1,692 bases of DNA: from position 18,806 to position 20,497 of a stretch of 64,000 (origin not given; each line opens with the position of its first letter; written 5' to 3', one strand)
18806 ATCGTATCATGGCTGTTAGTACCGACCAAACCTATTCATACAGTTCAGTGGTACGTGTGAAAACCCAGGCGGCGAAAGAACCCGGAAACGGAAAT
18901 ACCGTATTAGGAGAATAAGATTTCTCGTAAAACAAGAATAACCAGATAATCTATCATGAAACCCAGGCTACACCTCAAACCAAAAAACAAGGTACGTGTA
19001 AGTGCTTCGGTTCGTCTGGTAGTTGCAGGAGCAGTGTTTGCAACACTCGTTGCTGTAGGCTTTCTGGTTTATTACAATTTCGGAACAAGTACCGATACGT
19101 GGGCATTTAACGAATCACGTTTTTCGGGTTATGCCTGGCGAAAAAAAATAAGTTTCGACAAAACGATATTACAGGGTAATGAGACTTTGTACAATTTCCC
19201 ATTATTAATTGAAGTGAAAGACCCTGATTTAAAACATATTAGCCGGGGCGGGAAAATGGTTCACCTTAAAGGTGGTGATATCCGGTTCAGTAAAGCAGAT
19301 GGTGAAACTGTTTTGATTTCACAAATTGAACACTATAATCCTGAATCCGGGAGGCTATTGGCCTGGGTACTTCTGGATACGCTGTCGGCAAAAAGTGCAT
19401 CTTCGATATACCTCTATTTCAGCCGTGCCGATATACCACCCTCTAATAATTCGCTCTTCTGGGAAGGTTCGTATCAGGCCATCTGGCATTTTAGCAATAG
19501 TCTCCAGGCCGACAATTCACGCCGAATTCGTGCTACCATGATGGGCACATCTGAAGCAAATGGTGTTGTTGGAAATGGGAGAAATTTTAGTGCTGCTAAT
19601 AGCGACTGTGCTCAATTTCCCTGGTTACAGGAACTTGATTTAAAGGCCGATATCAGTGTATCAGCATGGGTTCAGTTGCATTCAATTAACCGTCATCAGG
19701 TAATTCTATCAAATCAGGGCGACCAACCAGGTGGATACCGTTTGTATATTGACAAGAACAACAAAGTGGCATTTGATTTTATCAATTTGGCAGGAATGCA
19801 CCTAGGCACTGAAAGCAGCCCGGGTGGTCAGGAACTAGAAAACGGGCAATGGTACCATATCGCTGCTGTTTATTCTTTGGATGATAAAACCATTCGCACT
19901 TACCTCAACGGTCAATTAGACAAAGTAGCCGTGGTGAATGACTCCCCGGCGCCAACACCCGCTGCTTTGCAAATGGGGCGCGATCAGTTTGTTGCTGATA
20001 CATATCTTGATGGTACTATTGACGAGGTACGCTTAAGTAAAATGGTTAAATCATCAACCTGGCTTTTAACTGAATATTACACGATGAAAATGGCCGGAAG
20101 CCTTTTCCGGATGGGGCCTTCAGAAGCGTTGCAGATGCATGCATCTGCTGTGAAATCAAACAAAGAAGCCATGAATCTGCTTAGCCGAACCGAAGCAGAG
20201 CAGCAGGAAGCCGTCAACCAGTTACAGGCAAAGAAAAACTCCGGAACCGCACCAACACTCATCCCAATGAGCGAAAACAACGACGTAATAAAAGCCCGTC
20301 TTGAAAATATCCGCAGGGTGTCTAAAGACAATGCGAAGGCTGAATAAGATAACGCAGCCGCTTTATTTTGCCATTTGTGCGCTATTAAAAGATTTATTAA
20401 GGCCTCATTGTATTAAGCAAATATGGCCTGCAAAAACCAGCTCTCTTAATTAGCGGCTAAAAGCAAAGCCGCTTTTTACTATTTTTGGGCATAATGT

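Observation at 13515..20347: Three tandem two-gene cassettes: small secreted beta-module protein plus N-anchored DUF2341-like/LamG protein, two of three T9SS-targeted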

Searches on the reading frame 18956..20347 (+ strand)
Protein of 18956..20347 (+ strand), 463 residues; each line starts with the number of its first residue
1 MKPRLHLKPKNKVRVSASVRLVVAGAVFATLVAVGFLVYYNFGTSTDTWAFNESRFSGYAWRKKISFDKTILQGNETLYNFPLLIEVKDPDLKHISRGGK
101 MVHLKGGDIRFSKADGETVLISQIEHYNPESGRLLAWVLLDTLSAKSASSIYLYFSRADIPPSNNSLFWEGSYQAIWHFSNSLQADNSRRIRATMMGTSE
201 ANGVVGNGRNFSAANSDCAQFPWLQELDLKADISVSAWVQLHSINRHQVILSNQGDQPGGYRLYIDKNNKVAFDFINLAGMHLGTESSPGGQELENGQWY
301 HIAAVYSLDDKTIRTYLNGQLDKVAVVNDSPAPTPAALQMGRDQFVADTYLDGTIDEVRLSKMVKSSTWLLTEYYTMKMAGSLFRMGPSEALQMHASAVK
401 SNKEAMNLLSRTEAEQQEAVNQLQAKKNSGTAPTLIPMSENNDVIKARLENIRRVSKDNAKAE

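Call 3: search_protein_families(library=pfam, proteins=[window:18956-20347:+], max_evalue=1)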
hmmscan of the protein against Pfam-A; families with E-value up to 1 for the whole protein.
window:18956-20347:+ (463 aa): 2 families
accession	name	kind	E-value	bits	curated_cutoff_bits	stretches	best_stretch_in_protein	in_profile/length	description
PF13385.13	Laminin_G_3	-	2e-24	86.9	27.6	1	219-366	7-146/151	Concanavalin A-like lectin/glucanases superfamily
PF10102.14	DUF2341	-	2.6e-07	31.4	23.4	1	106-165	2-60/84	Domain of unknown function (DUF2341)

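Call 4: search_protein_families(library=ncbifam, proteins=[window:18956-20347:+], max_evalue=1)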
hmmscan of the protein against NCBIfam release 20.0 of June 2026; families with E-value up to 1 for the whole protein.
window:18956-20347:+ (463 aa): 2 families
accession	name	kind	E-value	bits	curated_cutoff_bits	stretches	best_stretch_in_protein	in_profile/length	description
NF052521.1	TafC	equivalog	0.00015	21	410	1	206-360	190-346/373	TafC family fimbrial protein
NF007242.0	PRK09681.1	equivalog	0.054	12.5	561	0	131-156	40-65/319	type II secretion system protein GspC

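Call 18: find_homologous_proteins(query=window:18956-20347:+)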
Query window:18956-20347:+ (463 aa): 32 proteins with E <= 0.001 among 8000 candidates.
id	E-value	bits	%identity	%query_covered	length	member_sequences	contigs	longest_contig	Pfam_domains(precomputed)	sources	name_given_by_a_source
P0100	0.0e+0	1042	100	100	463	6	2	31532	PF13385.14,PF10102.15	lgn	-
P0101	2.9e-201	687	64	100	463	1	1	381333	PF13385.14,PF10102.15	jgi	jgi:hypothetical protein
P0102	5.5e-175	601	57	100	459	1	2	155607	PF13385.14,PF10102.15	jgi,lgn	-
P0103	2.0e-163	563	54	100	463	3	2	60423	PF13385.14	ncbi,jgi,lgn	jgi:hypothetical protein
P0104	9.8e-145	501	49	99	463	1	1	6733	PF13385.14,PF10102.15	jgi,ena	-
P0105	1.1e-142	494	48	99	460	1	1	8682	PF13385.14,PF10102.15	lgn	-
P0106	1.9e-141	490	48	99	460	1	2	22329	PF07953.21,PF13385.14,PF10102.15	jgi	jgi:MSHA biogenesis protein MshQ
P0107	6.4e-140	485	46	100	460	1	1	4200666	PF13385.14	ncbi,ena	-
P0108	3.4e-137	476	47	99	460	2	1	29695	PF13385.14,PF10102.15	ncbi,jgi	jgi:hypothetical protein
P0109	8.6e-137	475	47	100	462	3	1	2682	PF13385.14,PF10102.15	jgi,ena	-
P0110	3.6e-134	466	46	100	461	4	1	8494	PF13385.14,PF10102.15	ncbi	-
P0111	4.3e-133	463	46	100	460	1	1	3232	PF13385.14,PF10102.15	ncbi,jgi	jgi:hypothetical protein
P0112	2.2e-123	431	43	99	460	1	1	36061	PF13385.14,PF10102.15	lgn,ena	-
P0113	9.2e-121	422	44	100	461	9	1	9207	PF13385.14,PF10102.15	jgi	-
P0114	1.1e-120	422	43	100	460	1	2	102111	PF13385.14,PF10102.15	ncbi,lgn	-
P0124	1.4e-18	85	26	66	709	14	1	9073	PF13385.14,PF10102.15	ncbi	-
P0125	1.3e-16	79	27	71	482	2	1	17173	PF13385.14,PF10102.15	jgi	jgi:hypothetical protein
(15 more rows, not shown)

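Call 19: find_encoding_contigs(protein=P0107, flank=10000, max_places=2)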
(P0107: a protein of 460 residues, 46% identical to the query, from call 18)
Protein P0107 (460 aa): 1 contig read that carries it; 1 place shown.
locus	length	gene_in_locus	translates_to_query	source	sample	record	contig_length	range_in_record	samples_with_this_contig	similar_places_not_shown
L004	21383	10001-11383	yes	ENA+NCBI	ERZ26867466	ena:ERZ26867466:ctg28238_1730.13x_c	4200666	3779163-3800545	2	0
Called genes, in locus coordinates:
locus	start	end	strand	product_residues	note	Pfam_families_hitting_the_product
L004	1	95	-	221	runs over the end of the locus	PF00149:Metallophos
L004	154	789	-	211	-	PF14595:Thioredoxin_9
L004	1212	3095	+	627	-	PF02518:HATPase_c (weak), PF00204:DNA_gyraseB, PF01751:Toprim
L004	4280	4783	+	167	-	-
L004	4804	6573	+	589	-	PF10102:DUF2341, PF13385:Laminin_G_3, PF18962:Por_Secre_tail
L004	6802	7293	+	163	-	-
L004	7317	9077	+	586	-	PF10102:DUF2341 (weak), PF13385:Laminin_G_3, PF18962:Por_Secre_tail (weak)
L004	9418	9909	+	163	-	-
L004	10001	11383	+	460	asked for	PF13385:Laminin_G_3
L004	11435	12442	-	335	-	PF04909:Amidohydro_2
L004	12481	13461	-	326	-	PF01548:DEDD_Tnp_IS110, PF02371:Transposase_20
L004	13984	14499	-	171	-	PF06052:3-HAO, PF07883:Cupin_2 (weak)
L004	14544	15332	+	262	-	PF00106:adh_short, PF08659:KR, PF13561:adh_short_C2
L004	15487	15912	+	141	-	-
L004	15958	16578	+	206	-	-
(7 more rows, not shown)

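Call 20: find_encoding_contigs(protein=P0101, flank=10000, max_places=2)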
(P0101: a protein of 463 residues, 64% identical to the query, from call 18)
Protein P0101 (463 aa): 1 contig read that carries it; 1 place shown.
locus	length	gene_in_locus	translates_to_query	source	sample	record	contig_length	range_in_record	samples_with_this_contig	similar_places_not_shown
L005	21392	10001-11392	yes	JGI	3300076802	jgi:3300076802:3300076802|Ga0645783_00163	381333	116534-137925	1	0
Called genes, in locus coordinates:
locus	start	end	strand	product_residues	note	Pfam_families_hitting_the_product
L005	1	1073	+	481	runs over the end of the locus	PF04932:Wzy_C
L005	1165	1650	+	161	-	PF04542:Sigma70_r2, PF08281:Sigma70_r4_2, PF04545:Sigma70_r4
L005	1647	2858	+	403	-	-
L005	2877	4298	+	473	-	PF10988:DUF2807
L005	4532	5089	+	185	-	-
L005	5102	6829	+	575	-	PF13385:Laminin_G_3, PF18962:Por_Secre_tail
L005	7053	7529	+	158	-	-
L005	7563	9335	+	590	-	PF10102:DUF2341, PF13385:Laminin_G_3, PF18962:Por_Secre_tail (weak)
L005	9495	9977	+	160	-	-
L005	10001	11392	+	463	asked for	PF10102:DUF2341 (weak), PF13385:Laminin_G_3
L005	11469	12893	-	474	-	PF02812:ELFV_dehydrog_N, PF00208:ELFV_dehydrog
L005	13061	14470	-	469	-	PF02844:GARS_N, PF01071:GARS_A, PF02843:GARS_C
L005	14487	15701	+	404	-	PF28541:DUF8433, PF00119:ATP-synt_A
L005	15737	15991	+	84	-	PF00137:ATP-synt_C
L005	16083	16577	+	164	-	PF00430:ATP-synt_B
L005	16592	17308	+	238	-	PF00213:OSCP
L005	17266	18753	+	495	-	PF02874:ATP-synt_ab_N, PF00006:ATP-synt_ab, PF00306:ATP-synt_ab_C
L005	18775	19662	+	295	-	PF00231:ATP-synt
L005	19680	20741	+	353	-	PF01266:DAO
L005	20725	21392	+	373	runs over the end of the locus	PF01757:Acyl_transf_3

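Call 28: find_related_loci(query=A4, collection=genome_contigs, flank=10000)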
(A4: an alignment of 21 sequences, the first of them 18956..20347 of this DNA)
Query A4 (463 aa) in genome_contigs; peptide patterns used: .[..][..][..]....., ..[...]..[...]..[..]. (x = any residue, [..] = any of these).
600 stretches matched a pattern (row limit reached: there are more); 278 encode a relative of the query (tblastn E <= 1e-3); the best 80 are kept; 80 distinct loci.
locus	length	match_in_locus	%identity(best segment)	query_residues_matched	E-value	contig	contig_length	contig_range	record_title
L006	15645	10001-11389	54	1-463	6e-169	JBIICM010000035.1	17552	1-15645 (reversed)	MAG: Flavobacteriales bacterium isolate ME2000-08-01pf_3300043466_group1_bin130 Rohwer_bin937_scaffold_2260_c1, whole ge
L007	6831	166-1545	43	1-461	2e-133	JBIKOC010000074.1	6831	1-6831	MAG: Flavobacteriales bacterium isolate ME2014-10-16_3300042505_group5_bin26 Rohwer_bin933_scaffold_9326_c1, whole genom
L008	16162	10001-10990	29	58-386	1e-38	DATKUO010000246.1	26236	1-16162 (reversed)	MAG TPA_asm: Bacteroidales bacterium isolate SMAG_U14109 k141_2019820, whole genome shotgun sequence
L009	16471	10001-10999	28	59-374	5e-33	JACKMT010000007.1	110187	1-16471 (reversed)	MAG: Chromatiaceae bacterium isolate HK-STAS-PROT-125 HK-STAS-PROT-125_7, whole genome shotgun sequence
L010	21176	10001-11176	26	59-452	1e-31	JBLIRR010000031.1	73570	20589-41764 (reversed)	MAG: bacterium isolate MF1_201910_bin_226 MF1_201910_bin_226_scaffold_31, whole genome shotgun sequence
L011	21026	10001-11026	27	59-391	1e-31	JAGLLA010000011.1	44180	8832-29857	MAG: Candidatus Parcubacteria bacterium isolate RS_4_5 ROV157_4.bin.5.fa_11, whole genome shotgun sequence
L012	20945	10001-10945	29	59-374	5e-30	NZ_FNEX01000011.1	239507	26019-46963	Pedobacter sp. ok626, whole genome shotgun sequence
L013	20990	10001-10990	27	59-374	4e-30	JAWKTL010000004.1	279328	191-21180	MAG: Pirellulaceae bacterium isolate ABC2.170 ABC2.170.fa-4, whole genome shotgun sequence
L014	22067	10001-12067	27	53-392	3e-29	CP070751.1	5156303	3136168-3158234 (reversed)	MAG: Thermoplasmata archaeon isolate bin33 chromosome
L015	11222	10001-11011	27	57-392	7e-29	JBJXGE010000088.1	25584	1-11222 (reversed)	MAG: Planctomycetota bacterium isolate F1F2.bin.342 k127_9924437, whole genome shotgun sequence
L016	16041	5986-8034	27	58-387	2e-29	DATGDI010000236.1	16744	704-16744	MAG TPA_asm: Methanomicrobiales archaeon isolate SMAG_U9670 k141_113693, whole genome shotgun sequence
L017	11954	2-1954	29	52-374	4e-30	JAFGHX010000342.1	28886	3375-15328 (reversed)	MAG: Kiritimatiellae bacterium isolate Zod_Metabat.16 k87_10308589, whole genome shotgun sequence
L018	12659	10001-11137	26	58-405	3e-28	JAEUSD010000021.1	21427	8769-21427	MAG: Candidatus Doudnabacteria bacterium isolate new MAG-294 NODE_21_length_21427_cov_4.735972, whole genome shotgun seq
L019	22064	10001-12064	26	52-386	1e-27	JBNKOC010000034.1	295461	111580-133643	MAG: Fibrobacteria bacterium isolate G1G2.bin.43.orig k141_1853319, whole genome shotgun sequence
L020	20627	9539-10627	28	50-392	5e-27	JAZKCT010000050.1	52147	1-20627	MAG: Bacteroidota bacterium isolate DC_HB_01_SPN181219-bin006 DCHB01SPN_B006_0_000000000050, whole genome shotgun sequen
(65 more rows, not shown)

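Call 31: find_related_loci(query=A4, collection=metagenome_contigs, flank=10000)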
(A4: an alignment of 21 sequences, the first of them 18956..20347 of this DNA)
Query A4 (463 aa) in metagenome_contigs; peptide patterns used: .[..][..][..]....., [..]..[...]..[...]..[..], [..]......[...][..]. (x = any residue, [..] = any of these).
600 stretches matched a pattern (row limit reached: there are more); 151 encode a relative of the query (tblastn E <= 1e-3); the best 80 are kept; 80 distinct loci.
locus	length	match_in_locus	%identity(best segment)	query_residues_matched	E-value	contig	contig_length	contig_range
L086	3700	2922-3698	100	1-259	0e+0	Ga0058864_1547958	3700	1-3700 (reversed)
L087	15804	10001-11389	45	1-463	2e-141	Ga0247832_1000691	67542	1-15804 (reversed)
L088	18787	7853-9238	46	1-462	3e-140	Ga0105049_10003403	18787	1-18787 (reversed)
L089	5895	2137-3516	44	1-461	3e-136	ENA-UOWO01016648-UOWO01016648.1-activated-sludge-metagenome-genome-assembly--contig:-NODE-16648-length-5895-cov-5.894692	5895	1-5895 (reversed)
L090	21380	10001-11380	43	1-461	1e-121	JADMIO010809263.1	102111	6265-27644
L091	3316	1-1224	43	56-463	5e-115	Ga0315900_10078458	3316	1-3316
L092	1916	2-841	44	183-461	4e-82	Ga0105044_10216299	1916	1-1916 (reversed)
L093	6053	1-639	44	250-462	5e-53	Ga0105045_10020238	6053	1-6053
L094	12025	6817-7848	27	57-394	4e-27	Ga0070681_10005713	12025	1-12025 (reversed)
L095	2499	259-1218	26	59-387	5e-22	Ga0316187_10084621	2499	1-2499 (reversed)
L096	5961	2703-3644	23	54-374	7e-18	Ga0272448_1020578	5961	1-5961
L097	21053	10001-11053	26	36-377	2e-17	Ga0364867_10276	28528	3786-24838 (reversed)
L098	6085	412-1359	22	60-383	2e-16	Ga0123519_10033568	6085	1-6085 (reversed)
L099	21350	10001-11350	29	59-378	6e-18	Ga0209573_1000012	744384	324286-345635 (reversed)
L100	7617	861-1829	23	59-387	2e-14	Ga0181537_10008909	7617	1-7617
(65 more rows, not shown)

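Call 46: search_protein_families(library=pfam, proteins=[L012:9226-9762:+, L012:9902-13060:+, L012:4129-7740:+, L012:7763-8782:-, L012:13239-14093:-, L012:14112-15452:-], max_evalue=0.01)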
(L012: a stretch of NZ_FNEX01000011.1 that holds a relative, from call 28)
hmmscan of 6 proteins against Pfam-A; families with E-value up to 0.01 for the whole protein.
L012:9226-9762:+ (178 aa): 1 family
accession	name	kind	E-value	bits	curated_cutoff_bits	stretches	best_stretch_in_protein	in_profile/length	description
PF01590.32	GAF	-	3.2e-07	31.4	22.4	1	39-164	5-129/133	GAF domain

L012:9902-13060:+ (1052 aa): 2 families
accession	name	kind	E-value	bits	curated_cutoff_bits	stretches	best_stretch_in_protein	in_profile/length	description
PF13385.13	Laminin_G_3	-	1.1e-13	52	27.6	1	213-334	12-140/151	Concanavalin A-like lectin/glucanases superfamily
PF18962.6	Por_Secre_tail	-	8.6e-08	32.8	27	1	973-1042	2-69/75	Secretion system C-terminal sorting domain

L012:4129-7740:+ (1203 aa): 1 family
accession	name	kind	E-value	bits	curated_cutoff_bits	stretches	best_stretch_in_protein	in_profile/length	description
PF13585.12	CHU_C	-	9.7e-19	67.7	27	1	1118-1191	2-76/86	CHU_C Type IX secretion signal domain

L012:7763-8782:- (339 aa): 1 family
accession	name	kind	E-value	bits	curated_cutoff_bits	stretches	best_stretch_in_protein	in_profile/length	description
PF11751.14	PorP_SprF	-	3e-72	243.9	22.3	1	22-323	3-272/273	Type IX secretion system membrane protein PorP/SprF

L012:13239-14093:- (284 aa): 0 families

L012:14112-15452:- (446 aa): 1 family
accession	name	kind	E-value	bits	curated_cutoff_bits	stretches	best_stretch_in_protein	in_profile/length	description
PF02321.23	OEP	-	7.4e-60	202.4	22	2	254-441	2-187/187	Outer membrane efflux protein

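Call 75: search_protein_families(library=pfam, proteins=[L005:1165-1650:+, L005:1647-2858:+, L005:2877-4298:+], max_evalue=0.001)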
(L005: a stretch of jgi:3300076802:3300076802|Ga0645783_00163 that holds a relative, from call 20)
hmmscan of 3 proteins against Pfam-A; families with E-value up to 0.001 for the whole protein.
L005:1165-1650:+ (161 aa): 5 families
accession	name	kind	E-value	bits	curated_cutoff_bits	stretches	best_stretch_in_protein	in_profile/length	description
PF08281.18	Sigma70_r4_2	-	5.6e-18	64.8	25.7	1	99-150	3-54/54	Sigma-70, region 4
PF04542.20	Sigma70_r2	-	1.3e-11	44.5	24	1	10-75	2-70/71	Sigma-70 region 2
PF04545.22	Sigma70_r4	-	1.8e-10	40.6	24.1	1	104-150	2-48/50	Sigma-70, region 4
PF07638.17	Sigma70_ECF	-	0.00013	22.4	21.1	1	30-147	48-176/185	ECF sigma factor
PF02001.22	DUF134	-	0.00039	21.4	27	0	72-154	8-82/98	Protein of unknown function DUF134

L005:1647-2858:+ (403 aa): 0 families

L005:2877-4298:+ (473 aa): 1 family
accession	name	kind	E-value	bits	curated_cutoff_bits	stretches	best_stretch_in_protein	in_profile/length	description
PF10988.14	DUF2807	-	1.3e-30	106.9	24.2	1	30-200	2-181/181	Putative auto-transporter adhesin, head GIN domain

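Call 79: find_encoding_contigs(protein=P0125, flank=7000, max_places=2)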
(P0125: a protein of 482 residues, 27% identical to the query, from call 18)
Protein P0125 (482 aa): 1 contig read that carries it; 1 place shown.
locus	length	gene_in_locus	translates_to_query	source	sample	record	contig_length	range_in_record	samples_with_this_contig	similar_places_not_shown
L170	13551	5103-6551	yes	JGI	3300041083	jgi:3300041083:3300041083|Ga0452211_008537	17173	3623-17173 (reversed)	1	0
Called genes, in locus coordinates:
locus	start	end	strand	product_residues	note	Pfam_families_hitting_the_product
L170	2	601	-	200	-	?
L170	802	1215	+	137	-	-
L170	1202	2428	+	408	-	-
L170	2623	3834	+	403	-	-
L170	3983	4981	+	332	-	PF13205:Big_5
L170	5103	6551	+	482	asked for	PF10102:DUF2341, PF13385:Laminin_G_3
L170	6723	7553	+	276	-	PF13428:TPR_14 (faint), PF00515:TPR_1 (faint), PF07719:TPR_2 (faint), PF13174:TPR_6 (faint), PF14559:TPR_19 (weak), PF13432:TPR_16 (weak), PF13424:TPR_12 (weak), PF13414:TPR_11 (weak), +4 more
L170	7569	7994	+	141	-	PF00583:Acetyltransf_1 (weak), PF13508:Acetyltransf_7 (weak)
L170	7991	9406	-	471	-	-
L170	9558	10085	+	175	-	-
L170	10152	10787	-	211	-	PF01625:PMSR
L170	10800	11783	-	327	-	PF00941:FAD_binding_5, PF03450:CO_deh_flav_C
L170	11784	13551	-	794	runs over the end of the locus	PF01315:Ald_Xan_dh_C, PF02738:MoCoBD_1, PF20256:MoCoBD_2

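Call 80: find_encoding_contigs(protein=P0124, flank=7000, max_places=2)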
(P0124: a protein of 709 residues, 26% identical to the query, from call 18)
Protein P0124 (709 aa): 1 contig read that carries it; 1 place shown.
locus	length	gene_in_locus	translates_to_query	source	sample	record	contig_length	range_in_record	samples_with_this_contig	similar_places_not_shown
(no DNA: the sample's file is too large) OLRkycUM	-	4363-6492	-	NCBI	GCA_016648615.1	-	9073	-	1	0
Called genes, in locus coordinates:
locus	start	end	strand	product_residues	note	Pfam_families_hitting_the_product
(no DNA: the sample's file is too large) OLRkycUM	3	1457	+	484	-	?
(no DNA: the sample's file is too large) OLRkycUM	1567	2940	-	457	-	PF14821:Thr_synth_N (faint), PF00291:PALP, PF24857:THR4_C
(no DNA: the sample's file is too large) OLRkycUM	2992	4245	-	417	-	PF13407:Peripla_BP_4 (faint), PF13377:Peripla_BP_3, PF12833:HTH_18, PF00165:HTH_AraC (weak)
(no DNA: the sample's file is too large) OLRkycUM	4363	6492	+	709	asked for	PF10102:DUF2341 (weak), PF13385:Laminin_G_3, PF10102:DUF2341 (weak), PF13385:Laminin_G_3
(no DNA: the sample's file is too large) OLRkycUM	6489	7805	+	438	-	PF22244:GCE_fung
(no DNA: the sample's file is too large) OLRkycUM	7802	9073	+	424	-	?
